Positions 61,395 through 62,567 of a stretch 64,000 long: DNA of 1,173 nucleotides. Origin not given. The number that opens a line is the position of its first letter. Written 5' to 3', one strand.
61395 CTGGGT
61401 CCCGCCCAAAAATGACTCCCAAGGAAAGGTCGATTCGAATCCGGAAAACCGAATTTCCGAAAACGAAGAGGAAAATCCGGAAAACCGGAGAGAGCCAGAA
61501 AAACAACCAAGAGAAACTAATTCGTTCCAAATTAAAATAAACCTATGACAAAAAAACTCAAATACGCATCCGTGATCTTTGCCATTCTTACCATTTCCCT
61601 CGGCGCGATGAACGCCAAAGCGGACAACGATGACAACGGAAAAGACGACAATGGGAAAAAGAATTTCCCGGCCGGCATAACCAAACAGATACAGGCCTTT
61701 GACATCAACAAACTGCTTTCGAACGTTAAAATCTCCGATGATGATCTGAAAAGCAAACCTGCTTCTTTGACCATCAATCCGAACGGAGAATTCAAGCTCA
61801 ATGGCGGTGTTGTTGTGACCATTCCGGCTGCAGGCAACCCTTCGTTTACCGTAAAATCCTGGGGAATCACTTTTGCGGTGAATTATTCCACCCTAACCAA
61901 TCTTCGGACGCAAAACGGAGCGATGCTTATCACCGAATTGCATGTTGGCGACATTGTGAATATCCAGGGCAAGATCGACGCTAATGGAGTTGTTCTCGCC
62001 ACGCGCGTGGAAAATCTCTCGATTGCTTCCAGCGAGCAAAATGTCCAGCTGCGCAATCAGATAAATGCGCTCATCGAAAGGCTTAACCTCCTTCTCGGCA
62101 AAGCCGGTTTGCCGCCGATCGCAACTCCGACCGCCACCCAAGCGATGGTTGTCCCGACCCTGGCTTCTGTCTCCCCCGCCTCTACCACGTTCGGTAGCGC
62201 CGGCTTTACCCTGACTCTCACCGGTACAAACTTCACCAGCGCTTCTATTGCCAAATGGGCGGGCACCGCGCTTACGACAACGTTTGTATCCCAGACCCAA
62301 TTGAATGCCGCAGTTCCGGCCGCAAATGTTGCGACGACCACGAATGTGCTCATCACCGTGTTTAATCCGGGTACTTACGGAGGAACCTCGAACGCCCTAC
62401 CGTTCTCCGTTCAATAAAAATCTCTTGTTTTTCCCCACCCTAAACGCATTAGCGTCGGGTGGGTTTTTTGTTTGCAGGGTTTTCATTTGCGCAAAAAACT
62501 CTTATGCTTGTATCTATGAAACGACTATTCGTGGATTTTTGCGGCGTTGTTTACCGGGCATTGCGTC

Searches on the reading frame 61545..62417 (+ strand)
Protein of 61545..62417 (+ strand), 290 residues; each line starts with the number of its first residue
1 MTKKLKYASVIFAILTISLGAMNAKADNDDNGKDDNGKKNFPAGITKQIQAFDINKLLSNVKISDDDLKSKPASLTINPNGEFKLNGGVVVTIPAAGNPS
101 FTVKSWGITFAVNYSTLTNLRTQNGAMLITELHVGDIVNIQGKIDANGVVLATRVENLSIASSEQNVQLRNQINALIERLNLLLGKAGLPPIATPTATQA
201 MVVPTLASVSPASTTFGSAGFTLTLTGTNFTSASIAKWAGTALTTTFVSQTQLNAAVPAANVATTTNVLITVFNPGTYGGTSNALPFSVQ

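Call 40: search_protein_families(library=pfam, proteins=[window:61545-62417:+], max_evalue=0.001)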
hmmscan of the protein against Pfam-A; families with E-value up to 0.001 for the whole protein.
window:61545-62417:+ (290 aa): 2 families
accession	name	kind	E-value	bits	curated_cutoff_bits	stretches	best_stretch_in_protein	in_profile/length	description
PF01833.30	TIG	-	9.3e-09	35.6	20.9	1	204-288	1-83/84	IPT/TIG domain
PF18914.6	DUF5666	-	1.3e-08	35.5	27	1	95-156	6-60/60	Domain of unknown function (DUF5666)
